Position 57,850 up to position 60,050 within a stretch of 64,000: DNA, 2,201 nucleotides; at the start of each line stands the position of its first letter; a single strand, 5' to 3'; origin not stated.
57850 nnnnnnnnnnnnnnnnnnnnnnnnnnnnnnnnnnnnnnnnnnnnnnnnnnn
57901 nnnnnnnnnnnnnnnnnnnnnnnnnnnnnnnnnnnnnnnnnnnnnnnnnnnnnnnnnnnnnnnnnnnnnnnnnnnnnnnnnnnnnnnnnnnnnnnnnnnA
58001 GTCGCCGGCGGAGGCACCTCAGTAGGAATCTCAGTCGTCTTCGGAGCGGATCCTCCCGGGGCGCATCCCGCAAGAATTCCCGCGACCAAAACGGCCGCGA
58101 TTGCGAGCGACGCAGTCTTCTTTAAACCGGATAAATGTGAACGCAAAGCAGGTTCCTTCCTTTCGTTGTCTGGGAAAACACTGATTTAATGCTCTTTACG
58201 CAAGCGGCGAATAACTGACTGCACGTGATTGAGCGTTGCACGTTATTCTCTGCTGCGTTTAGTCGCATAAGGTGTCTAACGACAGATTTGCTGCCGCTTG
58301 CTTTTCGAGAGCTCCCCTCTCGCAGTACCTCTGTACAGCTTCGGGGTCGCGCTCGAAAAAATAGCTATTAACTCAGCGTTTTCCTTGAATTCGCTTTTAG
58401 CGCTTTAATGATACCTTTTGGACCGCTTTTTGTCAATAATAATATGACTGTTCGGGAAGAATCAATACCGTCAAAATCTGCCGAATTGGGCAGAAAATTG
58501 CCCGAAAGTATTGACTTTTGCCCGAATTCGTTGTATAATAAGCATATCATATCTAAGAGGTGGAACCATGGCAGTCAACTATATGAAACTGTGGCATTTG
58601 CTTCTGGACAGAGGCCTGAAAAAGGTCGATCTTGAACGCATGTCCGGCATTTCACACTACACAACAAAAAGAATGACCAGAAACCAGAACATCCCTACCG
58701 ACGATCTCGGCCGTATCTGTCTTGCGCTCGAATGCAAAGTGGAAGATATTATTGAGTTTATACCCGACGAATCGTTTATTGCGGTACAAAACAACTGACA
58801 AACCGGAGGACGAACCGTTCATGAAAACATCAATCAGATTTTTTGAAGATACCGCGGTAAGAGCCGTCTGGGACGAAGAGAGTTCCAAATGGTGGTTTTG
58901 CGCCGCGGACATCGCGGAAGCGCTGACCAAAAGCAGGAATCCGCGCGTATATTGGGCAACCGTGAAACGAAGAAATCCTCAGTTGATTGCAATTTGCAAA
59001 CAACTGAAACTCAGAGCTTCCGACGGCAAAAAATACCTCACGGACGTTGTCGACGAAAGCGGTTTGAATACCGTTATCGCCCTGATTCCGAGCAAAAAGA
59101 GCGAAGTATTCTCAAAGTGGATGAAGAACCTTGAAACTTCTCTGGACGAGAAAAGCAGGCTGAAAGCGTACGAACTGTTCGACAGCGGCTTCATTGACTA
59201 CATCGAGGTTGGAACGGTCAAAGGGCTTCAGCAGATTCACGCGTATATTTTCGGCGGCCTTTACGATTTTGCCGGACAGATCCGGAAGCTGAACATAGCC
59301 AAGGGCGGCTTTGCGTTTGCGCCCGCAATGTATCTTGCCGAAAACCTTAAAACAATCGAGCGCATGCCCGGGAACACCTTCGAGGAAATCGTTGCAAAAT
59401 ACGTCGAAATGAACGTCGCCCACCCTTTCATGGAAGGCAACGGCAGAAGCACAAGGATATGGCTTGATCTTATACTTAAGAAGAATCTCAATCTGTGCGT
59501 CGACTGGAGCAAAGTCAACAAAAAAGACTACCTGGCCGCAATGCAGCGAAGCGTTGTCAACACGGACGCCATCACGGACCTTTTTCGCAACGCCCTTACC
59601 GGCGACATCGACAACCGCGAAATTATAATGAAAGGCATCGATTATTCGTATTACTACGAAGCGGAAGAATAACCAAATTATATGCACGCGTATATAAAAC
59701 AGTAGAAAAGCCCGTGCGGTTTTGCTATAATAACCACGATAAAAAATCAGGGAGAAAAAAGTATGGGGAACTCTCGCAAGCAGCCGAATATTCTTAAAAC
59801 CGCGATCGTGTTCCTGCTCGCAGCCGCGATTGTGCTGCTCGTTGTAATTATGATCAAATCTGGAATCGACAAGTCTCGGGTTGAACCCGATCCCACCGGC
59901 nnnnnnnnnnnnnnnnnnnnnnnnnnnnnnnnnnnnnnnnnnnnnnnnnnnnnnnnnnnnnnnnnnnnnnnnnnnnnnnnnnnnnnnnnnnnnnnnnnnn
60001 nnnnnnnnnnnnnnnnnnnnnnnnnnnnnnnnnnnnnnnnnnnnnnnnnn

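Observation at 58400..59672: XRE regulator followed by a Bro-N-Fic fusion protein behind a strong promoter with repeats and a short inverted repeat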

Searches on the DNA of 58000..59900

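Call 47: search_rna_families(source=window, start=58000, end=59900, threshold=evalue, max_evalue=1)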
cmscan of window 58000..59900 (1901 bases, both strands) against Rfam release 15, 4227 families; matches with E-value up to 1: 0.
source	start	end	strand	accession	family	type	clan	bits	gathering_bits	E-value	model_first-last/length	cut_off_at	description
